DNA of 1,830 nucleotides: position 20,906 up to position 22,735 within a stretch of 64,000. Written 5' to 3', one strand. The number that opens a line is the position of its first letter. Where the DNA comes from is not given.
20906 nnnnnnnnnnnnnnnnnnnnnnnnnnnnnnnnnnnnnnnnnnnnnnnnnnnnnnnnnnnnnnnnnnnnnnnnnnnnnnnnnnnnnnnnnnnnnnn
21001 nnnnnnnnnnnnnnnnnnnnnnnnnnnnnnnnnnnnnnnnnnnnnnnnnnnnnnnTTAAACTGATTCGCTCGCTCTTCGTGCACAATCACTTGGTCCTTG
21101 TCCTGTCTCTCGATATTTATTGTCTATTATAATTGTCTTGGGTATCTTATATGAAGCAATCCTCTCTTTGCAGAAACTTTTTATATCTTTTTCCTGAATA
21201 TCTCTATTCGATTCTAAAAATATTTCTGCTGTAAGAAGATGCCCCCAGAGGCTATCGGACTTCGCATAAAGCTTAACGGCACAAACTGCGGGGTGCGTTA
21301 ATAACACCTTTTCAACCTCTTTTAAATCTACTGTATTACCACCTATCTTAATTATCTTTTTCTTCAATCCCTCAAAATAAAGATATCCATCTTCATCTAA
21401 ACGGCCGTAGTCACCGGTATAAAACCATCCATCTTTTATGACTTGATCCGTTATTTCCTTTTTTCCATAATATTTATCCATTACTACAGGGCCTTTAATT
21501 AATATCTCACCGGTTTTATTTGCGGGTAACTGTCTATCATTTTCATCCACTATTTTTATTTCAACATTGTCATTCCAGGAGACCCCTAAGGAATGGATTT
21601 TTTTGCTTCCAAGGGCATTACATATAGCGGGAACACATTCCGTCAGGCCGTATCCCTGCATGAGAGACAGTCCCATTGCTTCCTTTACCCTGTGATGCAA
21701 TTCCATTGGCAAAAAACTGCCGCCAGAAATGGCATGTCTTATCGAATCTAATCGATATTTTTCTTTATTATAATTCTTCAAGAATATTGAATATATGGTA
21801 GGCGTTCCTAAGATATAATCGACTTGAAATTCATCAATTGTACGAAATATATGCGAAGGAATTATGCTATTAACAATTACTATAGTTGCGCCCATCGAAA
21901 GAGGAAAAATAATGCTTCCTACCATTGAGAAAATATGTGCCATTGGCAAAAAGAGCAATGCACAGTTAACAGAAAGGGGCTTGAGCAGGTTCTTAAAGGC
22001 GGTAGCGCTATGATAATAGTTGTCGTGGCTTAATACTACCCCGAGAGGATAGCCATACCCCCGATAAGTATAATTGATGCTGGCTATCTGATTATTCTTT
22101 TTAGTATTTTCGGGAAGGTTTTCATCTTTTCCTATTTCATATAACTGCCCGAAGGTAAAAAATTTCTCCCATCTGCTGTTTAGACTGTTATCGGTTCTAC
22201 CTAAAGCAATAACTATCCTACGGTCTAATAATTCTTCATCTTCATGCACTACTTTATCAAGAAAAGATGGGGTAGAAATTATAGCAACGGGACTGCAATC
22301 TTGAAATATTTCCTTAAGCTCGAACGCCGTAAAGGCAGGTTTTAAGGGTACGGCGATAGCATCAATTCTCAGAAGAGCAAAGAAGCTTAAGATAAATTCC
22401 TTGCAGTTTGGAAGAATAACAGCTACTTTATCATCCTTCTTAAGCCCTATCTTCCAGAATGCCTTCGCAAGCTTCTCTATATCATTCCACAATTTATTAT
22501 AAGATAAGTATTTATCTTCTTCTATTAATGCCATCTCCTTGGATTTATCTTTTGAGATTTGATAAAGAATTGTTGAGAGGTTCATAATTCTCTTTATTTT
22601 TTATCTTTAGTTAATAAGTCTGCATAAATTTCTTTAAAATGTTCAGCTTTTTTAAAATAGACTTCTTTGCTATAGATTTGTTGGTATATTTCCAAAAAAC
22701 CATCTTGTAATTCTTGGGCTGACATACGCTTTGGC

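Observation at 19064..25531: ATP-activated radical (2-hydroxyacyl-CoA-dehydratase-type) enzyme set combined with ACP, adenylating ligase and a B12-radical-SAM enzyme, co-directional with and overlapping its own kinase/sigma54 regulator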

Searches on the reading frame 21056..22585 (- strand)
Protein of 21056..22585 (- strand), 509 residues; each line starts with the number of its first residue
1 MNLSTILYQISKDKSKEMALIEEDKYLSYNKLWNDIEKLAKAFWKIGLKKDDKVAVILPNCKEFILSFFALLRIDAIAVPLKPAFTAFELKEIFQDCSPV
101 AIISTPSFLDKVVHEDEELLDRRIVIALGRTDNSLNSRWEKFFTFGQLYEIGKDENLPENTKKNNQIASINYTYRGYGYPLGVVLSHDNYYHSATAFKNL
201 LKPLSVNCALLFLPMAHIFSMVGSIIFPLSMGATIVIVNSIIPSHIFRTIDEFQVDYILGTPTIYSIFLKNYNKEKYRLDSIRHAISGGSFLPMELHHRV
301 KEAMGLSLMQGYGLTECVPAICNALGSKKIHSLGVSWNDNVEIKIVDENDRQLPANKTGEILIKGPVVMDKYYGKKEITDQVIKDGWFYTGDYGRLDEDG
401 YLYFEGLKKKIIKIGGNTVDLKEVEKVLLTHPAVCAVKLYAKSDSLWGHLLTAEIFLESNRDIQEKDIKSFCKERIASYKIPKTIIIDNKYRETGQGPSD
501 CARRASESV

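Call 4: search_protein_families(library=pfam, proteins=[window:21056-22585:-], max_evalue=0.01)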
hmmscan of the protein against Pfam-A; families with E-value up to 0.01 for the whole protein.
window:21056-22585:- (509 aa): 2 families
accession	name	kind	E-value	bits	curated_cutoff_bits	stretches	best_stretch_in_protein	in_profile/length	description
PF00501.34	AMP-binding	-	4.9e-69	233.4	29.9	1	16-373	10-384/384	AMP-binding enzyme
PF13193.12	AMP-binding_C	-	1.4e-08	36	24.5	1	423-490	1-68/76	AMP-binding enzyme C-terminal domain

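Call 5: search_protein_families(library=ncbifam, proteins=[window:21056-22585:-], max_evalue=0.001)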
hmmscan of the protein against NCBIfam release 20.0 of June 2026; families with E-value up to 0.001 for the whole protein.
window:21056-22585:- (509 aa): 107 families (the best 25 are shown)
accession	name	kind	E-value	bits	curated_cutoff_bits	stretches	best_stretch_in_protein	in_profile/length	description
NF004837.0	PRK06187.1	subfamily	6.5e-97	325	476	1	2-488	9-502/531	long-chain-fatty-acid--CoA ligase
NF005307.0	PRK06839.1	equivalog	5.1e-76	256.3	748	1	15-490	16-475/496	o-succinylbenzoate--CoA ligase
NF004114.0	PRK05605.1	equivalog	1.5e-75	254.7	766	2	141-487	194-548/575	long-chain-fatty-acid--CoA ligase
NF006182.0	PRK08316.1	subfamily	3e-73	247.1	663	1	11-490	21-499/523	fatty acyl-CoA synthetase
NF006181.0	PRK08314.1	subfamily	2.7e-70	237.2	705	1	13-495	36-541/563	long-chain-fatty-acid--CoA ligase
NF009233.0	PRK12583.1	subfamily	2.8e-69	234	832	1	19-497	38-539/558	fatty acid CoA ligase family protein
NF002966.0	PRK03640.1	equivalog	4e-66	223.6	556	1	9-494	10-466/483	o-succinylbenzoate--CoA ligase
NF005801.1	PRK07656.1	equivalog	4.5e-66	223.5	657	1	6-489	6-484/500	FadD3 family acyl-CoA ligase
TIGR01923.1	menE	equivalog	8.6e-65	219.3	330.15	1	28-489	1-427/442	o-succinylbenzoate--CoA ligase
NF005220.0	PRK06710.1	equivalog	5.3e-63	213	1116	2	161-490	202-535/563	long-chain-fatty-acid--CoA ligase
NF052269.1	Staph_lig_FadD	equivalog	2.2e-62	211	650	1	14-487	13-472/499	long-chain-fatty-acid--CoA ligase FadD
NF004822.0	PRK06178.1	equivalog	5.5e-62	210.1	782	1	3-489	39-549/571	acyl-CoA synthetase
NF005947.1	PRK08008.1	equivalog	9.1e-60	202.7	651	1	20-492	26-505/518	crotonobetaine/carnitine-CoA ligase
NF004758.0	PRK06087.1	equivalog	3.2e-59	200.8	736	1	16-494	39-521/548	medium-chain fatty-acid--CoA ligase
NF005714.0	PRK07529.1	subfamily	7.7e-59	199.6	632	1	22-487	59-555/640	acyl-CoA synthetase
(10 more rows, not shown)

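Call 47: search_solved_structures(query=window:21056-22585:-, max_evalue=1e-30)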
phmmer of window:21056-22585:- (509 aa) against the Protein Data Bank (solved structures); distinct sequences matched with E-value up to 1e-30: 56.
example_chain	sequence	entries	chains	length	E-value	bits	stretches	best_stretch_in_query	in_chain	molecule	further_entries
6qjz_A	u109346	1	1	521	5e-48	167.2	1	27-497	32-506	oxalyl CoA-synthetase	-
8wev_A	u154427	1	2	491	2.5e-47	164.9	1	166-497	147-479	Feruloyl-CoA Synthetase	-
8weu_A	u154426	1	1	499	2.7e-47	164.8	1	26-498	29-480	Fatty-acyl-CoA synthase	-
5ie0_A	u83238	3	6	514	8.5e-47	163.2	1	178-497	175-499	Oxalate--CoA ligase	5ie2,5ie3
3r44_A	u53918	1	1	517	1.3e-45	159.2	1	36-488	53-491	fatty acyl CoA synthetase FADD13 (FATTY-ACYL-CoA SYNTHETASE)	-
3tsy_A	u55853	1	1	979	6.9e-45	156.9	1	37-483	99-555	Fusion Protein 4-coumarate--CoA ligase 1, Resveratrol synthase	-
5bsw_A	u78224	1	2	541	2.1e-43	152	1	29-486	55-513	4-coumarate--CoA ligase 2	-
5bsm_A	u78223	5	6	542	2.3e-43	151.8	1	29-486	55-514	4-coumarate--CoA ligase 2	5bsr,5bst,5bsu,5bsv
5u95_A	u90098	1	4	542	2.3e-43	151.8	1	29-486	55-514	4-coumarate--CoA ligase 2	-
5buq_A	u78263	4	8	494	2.5e-42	148.5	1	165-489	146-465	2-succinylbenzoate--CoA ligase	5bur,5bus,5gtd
5x8f_A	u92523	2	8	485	4.8e-42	147.5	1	165-488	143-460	2-succinylbenzoate--CoA ligase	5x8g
8r2q_A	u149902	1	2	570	6.3e-42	147.1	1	34-487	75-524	Probable fatty-acid-CoA ligase FadD5 (Fatty-acid-CoA synthetase) (Fatty-acid-CoA synthase)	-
2d1t_A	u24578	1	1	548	2e-41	145.5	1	39-480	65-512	Luciferin 4-monooxygenase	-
2d1q_A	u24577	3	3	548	3.4e-41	144.7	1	39-480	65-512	Luciferin 4-monooxygenase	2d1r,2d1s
6q2m_A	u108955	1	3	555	4e-41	144.5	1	28-480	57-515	Luciferin 4-monooxygenase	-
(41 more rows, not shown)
